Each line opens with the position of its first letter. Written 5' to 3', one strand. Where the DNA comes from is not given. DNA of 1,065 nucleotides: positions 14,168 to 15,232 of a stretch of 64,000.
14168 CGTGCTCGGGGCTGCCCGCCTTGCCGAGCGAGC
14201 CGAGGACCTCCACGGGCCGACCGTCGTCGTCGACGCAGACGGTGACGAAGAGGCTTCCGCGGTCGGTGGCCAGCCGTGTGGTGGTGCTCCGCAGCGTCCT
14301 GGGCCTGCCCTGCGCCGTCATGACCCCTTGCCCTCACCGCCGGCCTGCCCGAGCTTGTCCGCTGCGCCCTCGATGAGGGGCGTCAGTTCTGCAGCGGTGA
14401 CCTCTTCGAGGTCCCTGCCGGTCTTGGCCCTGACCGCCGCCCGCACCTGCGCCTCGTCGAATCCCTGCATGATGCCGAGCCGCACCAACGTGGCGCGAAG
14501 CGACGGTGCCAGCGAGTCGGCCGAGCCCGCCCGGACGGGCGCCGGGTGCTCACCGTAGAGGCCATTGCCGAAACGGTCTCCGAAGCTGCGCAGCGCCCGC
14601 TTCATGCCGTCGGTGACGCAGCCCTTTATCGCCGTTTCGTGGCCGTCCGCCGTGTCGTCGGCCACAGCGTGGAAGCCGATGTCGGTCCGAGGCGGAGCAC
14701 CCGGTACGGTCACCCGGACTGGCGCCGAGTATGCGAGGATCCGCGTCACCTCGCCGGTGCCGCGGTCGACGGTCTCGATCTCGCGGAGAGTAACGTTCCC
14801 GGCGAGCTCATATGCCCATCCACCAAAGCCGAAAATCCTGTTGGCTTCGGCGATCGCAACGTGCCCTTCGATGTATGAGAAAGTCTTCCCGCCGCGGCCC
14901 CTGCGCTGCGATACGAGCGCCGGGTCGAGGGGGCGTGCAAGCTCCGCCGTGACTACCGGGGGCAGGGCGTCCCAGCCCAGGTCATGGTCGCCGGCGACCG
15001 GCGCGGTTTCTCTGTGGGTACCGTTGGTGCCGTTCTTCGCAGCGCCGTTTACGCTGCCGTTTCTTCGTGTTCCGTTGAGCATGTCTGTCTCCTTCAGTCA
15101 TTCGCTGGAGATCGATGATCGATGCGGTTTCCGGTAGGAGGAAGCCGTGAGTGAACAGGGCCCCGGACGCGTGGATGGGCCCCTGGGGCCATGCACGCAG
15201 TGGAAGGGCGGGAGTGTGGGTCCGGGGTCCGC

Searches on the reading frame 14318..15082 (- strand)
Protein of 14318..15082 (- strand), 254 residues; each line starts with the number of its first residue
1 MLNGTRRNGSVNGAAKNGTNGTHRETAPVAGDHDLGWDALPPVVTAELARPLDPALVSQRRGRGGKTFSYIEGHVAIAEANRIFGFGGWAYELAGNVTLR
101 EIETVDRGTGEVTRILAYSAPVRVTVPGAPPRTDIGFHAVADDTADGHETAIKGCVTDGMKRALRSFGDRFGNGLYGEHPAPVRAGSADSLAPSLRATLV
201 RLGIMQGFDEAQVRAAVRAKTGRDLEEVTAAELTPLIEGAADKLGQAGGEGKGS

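Call 11: search_protein_families(library=pfam, proteins=[window:14318-15082:-], max_evalue=0.001)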
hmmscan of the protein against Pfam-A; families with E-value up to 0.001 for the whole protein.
window:14318-15082:- (254 aa): 1 family
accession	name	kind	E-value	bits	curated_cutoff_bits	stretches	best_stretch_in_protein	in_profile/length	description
PF04098.21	Rad52_Rad22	-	3.2e-27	95.8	20.3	1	45-178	6-137/153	Rad52/22 family double-strand break repair protein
